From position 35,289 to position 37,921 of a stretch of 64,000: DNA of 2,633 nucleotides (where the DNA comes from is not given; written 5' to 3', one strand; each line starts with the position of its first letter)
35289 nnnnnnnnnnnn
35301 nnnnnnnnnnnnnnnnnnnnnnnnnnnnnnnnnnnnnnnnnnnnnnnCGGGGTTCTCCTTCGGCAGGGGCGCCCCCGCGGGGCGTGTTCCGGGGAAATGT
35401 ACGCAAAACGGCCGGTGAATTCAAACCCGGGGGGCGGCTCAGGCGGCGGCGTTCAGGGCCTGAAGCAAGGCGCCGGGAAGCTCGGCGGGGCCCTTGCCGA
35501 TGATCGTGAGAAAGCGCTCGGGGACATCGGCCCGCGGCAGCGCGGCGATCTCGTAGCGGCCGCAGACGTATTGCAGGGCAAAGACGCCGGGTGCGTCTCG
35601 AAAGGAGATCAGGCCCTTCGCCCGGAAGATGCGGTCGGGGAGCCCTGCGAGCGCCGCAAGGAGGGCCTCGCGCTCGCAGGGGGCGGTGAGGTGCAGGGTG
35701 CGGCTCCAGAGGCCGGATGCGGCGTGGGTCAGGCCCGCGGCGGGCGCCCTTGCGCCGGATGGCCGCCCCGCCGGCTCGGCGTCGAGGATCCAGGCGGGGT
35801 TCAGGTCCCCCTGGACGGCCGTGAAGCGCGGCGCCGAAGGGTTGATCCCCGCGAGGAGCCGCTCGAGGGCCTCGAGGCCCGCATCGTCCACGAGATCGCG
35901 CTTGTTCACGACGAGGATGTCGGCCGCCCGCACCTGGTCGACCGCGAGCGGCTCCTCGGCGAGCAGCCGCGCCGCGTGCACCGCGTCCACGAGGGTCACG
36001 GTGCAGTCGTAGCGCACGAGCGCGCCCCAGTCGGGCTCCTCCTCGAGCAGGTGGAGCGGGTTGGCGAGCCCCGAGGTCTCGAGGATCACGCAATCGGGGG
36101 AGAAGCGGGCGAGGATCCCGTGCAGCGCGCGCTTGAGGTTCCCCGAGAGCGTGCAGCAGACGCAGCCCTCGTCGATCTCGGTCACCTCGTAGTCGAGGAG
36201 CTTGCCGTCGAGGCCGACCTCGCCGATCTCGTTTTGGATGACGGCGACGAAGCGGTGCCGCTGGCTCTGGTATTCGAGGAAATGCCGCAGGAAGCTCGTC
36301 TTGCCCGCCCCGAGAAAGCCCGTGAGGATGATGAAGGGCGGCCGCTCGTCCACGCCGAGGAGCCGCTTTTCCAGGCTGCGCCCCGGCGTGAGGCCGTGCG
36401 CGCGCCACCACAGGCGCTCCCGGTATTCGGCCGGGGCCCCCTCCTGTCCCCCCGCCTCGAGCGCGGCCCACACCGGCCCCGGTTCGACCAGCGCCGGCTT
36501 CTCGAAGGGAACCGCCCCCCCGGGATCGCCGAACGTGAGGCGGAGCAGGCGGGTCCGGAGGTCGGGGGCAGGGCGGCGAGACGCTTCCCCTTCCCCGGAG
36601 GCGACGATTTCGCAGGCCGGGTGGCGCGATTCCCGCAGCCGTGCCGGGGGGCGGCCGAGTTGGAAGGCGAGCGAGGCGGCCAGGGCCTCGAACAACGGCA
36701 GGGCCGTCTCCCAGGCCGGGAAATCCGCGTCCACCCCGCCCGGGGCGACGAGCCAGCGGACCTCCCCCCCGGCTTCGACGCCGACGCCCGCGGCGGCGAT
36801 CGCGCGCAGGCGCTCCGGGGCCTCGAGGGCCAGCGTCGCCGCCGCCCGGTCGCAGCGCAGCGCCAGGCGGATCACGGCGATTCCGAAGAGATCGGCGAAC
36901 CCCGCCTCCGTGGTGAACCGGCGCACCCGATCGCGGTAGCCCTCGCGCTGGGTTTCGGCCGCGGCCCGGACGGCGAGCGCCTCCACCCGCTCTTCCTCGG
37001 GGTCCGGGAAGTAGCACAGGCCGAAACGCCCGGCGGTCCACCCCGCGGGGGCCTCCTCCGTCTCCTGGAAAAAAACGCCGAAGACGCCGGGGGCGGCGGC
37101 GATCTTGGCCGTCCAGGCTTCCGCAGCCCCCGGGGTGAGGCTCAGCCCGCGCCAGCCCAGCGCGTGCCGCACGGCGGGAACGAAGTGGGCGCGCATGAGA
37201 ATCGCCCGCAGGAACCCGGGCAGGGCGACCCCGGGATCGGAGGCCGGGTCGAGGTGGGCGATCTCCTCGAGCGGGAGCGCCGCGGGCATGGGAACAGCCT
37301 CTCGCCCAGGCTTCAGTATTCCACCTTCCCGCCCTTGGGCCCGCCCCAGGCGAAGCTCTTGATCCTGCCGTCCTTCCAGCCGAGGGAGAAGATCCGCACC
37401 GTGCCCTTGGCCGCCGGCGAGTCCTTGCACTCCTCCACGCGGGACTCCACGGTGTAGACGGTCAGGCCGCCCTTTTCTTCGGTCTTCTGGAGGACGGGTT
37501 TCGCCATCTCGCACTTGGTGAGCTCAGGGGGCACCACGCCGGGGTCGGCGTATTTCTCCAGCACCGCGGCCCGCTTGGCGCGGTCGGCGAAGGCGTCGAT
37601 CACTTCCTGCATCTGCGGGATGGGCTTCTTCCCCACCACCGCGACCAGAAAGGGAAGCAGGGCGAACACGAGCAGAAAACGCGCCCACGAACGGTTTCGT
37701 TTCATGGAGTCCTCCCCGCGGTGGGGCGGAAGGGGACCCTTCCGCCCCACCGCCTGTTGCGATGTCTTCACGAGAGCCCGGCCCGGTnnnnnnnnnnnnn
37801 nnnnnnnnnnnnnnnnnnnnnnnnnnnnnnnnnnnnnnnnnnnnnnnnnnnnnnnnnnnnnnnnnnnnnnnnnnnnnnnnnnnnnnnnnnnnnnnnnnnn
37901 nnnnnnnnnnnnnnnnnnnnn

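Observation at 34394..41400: Uncharacterised seven-gene minus-strand operon: candidate periplasmic metalloenzyme system with its own G3E chaperone, next to a sigma54 activator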

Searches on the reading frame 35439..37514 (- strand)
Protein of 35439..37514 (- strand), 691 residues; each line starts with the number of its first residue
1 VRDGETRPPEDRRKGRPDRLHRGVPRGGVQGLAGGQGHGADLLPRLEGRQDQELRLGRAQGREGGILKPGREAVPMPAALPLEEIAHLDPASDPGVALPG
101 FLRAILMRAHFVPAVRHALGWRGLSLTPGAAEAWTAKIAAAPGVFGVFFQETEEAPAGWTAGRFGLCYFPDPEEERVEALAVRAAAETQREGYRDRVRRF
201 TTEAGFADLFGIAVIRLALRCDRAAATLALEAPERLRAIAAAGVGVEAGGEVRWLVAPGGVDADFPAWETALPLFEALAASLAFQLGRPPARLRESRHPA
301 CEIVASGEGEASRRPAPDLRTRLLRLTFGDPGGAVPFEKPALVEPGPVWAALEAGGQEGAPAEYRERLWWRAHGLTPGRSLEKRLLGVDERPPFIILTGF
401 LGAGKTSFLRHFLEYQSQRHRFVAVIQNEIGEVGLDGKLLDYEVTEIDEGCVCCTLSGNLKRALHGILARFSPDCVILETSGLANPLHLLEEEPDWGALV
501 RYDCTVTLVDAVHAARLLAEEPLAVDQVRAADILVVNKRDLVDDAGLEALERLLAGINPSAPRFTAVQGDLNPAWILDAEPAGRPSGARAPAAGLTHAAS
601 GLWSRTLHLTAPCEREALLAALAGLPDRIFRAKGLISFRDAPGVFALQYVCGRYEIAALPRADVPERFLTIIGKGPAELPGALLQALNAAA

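Call 3: search_protein_families(library=pfam, proteins=[window:35439-37514:-], max_evalue=0.01)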
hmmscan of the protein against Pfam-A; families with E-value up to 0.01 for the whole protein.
window:35439-37514:- (691 aa): 4 families
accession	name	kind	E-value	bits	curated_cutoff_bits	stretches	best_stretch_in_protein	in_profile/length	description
PF02492.25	cobW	-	4.6e-42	144.1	20.7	1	393-562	1-177/180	CobW/HypB/UreG, nucleotide-binding domain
PF07683.19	CobW_C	-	9e-09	35.5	22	1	604-688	3-91/94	Cobalamin synthesis protein cobW C-terminal domain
PF13191.12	AAA_16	-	0.0035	18.3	32.6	1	389-424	21-56/167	AAA ATPase domain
PF13401.12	AAA_22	-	0.0061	17.3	27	0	391-475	4-62/130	AAA domain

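Call 4: search_protein_families(library=ncbifam, proteins=[window:35439-37514:-], max_evalue=0.01)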
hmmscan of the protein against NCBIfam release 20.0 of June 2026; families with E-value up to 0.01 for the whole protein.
window:35439-37514:- (691 aa): 5 families
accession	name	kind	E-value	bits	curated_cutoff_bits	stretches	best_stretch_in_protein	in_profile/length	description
TIGR02475.1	CobW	equivalog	5.7e-29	101.1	332.1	2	392-514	4-136/342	cobalamin biosynthesis protein CobW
NF008578.0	PRK11537.1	equivalog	1.2e-28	100.3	361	1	395-578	7-197/318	GTPase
NF038288.1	chaper_GTP_ZigA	equivalog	3.1e-23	82.3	600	1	393-580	2-223/390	zinc metallochaperone GTPase ZigA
NF041053.1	CobW_rel_Se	equivalog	2.2e-15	56.8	180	1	395-556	4-171/195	CobW-related selenoprotein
TIGR03015.1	pepcterm_ATPase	hypoth_equivalog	0.0013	18.2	324.5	1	387-425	38-76/269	XrtA/PEP-CTERM system-associated ATPase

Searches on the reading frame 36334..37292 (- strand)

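Call 22: search_solved_structures(query=window:36340-37292:-, max_evalue=10)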
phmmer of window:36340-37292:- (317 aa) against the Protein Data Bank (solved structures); distinct sequences matched with E-value up to 10: 4.
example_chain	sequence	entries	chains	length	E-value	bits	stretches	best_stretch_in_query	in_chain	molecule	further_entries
6qyh_A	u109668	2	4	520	0.11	15.6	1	121-180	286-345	4-hydroxyphenylacetate 3-monooxygenase oxygenase component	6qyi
6b1b_A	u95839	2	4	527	0.11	15.6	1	121-180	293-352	4-hydroxyphenylacetate 3-monooxygenase, oxygenase subunit | 4-hydroxyphenylacetate 3-monooxygenase oxygenase component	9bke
6eb0_A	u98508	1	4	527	0.11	15.6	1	121-180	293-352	4-hydroxyphenylacetate 3-monooxygenase, oxygenase subunit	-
2d2a_A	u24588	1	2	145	1.8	11.6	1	45-84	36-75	SufA protein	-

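Call 33: search_protein_families(library=pfam, proteins=[window:36340-37292:-], max_evalue=1)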
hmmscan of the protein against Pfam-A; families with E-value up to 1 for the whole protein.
window:36340-37292:- (317 aa): 0 families

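Call 48: find_homologous_proteins(query=window:36340-37292:-, max_evalue=0.001)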
Query window:36340-37292:- (317 aa): 1 proteins with E <= 0.001 among 8000 candidates.
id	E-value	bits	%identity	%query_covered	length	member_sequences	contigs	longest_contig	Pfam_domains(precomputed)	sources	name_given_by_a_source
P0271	1.8e-65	240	44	91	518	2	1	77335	PF02492.26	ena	-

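Call 52: find_homologous_proteins(query=A4, max_evalue=0.001)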
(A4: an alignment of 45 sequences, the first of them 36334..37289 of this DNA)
Query A4 (45 sequences) (318 aa, profile of the alignment): 2 proteins with E <= 0.001 among 8000 candidates.
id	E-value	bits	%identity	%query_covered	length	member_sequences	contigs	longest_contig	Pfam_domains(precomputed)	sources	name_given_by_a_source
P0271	3.6e-111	389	44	92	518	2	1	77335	PF02492.26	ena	-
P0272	9.6e-47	178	38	38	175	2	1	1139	-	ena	-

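Call 60: predict_structure(alignment_id=A5)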
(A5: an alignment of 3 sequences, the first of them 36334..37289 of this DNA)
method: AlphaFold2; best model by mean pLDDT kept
length: 318 residues; sequences in the alignment: 3
mean_pLDDT: 34.3   pTM: 0.24
mean pLDDT of the five models: 34.3, 33.3, 32.5, 31.2, 30.5
residues with pLDDT >= 90: 0; 70-90: 0; 50-70: 21; < 50: 297
segments of 3 or more residues with pLDDT < 50: 1-280, 284-289, 304-311
pLDDT, mean of each block of 10 residues (from residue 1): 26 32 34 29 28 33 37 39 34 43 36 45 45 38 32 31 27 27 27 30 29 22 31 33 28 24 25 37 49 53 46 55
secondary structure, 60 per line:
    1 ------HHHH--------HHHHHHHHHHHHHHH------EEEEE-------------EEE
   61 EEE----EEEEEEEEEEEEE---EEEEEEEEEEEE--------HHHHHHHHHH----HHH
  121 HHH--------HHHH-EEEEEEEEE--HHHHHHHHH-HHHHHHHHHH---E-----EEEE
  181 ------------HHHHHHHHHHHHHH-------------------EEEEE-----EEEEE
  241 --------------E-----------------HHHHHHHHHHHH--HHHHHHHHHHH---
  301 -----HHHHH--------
elements in order: H7-10 H19-33 E40-44 E58-63 E68-80 E84-95 H104-113 H118-123 H132-135 E137-145 H148-156 H158-167 E177-180 H193-206 E226-230 E236-240 H273-284 H287-297 H306-310

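Call 61: search_solved_structures(query=A4, max_evalue=10)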
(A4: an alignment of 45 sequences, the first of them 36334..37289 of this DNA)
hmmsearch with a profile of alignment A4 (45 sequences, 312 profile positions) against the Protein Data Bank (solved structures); distinct sequences matched with E-value up to 10: 2.
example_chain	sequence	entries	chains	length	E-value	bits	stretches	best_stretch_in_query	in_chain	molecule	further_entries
3aih_A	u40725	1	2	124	0.92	12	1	208-272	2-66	Protein OS-9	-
2jxu_A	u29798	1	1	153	1.5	11.3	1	143-207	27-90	TerB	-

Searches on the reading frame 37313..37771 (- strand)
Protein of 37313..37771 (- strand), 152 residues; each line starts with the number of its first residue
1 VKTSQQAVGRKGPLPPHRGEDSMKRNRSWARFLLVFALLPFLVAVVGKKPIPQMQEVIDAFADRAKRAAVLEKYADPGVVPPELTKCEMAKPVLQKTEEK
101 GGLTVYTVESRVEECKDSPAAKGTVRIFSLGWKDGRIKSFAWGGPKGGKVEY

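Call 3: search_protein_families(library=pfam, proteins=[window:37313-37771:-], max_evalue=0.01)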
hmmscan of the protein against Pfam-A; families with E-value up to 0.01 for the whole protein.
window:37313-37771:- (152 aa): 0 families

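Call 4: search_protein_families(library=ncbifam, proteins=[window:37313-37771:-], max_evalue=0.01)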
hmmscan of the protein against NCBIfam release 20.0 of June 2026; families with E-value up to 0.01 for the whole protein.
window:37313-37771:- (152 aa): 0 families

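Call 33: search_protein_families(library=pfam, proteins=[window:37313-37705:-], max_evalue=1)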
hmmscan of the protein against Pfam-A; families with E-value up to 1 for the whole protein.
window:37313-37705:- (130 aa): 0 families

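Call 99: search_solved_structures(query=A8, max_evalue=10)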
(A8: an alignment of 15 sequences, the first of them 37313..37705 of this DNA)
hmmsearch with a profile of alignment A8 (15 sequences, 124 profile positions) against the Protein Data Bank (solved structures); distinct sequences matched with E-value up to 10: 2.
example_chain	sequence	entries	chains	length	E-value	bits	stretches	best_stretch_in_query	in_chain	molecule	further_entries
4v2t_0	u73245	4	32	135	0.048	16.8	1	73-121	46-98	PLEUROTOLYSIN A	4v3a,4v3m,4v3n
4oeb_A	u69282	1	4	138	0.05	16.7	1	73-121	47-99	Pleurotolysin A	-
